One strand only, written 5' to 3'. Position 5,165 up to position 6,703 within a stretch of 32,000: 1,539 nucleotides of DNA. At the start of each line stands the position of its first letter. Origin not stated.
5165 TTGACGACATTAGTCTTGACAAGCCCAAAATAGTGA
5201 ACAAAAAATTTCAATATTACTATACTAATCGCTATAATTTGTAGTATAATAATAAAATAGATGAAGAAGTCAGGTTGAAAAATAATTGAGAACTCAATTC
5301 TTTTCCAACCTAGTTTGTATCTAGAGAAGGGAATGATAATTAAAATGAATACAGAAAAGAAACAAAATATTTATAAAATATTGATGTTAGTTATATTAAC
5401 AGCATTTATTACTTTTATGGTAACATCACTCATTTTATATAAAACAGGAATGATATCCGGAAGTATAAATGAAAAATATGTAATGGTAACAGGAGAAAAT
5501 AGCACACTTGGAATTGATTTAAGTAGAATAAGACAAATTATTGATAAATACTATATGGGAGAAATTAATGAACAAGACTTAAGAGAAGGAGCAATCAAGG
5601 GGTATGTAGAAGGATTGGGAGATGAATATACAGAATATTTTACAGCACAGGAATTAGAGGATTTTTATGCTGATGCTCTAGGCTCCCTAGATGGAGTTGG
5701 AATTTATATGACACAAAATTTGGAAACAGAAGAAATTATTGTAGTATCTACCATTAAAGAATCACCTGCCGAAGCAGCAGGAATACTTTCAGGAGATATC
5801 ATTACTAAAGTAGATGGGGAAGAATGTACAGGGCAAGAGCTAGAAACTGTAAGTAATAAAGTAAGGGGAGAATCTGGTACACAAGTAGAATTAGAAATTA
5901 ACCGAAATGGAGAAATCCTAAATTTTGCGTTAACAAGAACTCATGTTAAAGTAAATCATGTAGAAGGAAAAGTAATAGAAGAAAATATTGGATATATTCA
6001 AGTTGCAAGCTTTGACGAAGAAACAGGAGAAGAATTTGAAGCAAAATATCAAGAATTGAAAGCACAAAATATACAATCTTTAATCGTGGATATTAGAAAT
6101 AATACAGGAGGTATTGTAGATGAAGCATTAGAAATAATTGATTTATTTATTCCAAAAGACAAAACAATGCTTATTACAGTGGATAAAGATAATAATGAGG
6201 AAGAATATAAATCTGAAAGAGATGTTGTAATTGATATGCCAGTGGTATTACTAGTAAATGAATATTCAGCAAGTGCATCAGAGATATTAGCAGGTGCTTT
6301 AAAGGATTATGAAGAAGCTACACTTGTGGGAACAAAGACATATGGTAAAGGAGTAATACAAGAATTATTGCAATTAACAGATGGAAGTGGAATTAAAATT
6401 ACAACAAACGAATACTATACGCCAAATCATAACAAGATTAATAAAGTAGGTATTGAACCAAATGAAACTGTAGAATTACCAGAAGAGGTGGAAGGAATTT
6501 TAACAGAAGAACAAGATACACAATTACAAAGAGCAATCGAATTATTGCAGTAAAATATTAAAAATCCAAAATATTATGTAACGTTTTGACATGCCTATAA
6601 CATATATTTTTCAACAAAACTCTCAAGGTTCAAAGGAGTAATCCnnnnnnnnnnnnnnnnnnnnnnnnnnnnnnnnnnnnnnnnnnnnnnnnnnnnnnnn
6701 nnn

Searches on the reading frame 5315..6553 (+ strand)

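Call 30: search_protein_families(library=pfam, proteins=[window:5315-6553:+])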
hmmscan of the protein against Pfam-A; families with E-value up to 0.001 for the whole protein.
window:5315-6553:+ (412 aa): 5 families
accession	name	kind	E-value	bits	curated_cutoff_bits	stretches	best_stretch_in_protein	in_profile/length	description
PF03572.23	Peptidase_S41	-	9.4e-54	181.9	24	1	224-385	1-164/165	Peptidase family S41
PF17820.7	PDZ_6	-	5.3e-12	45.7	27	1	143-197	2-54/54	PDZ domain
PF13180.12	PDZ_2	-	1.5e-11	44.9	27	1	132-206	7-78/80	PDZ domain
PF22694.1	CtpB_N-like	-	4.2e-07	30.8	27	1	70-110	42-82/85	Activating protease CtpB N-terminal domain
PF00595.29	PDZ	-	6e-07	30.2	23.2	1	127-195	13-80/81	PDZ domain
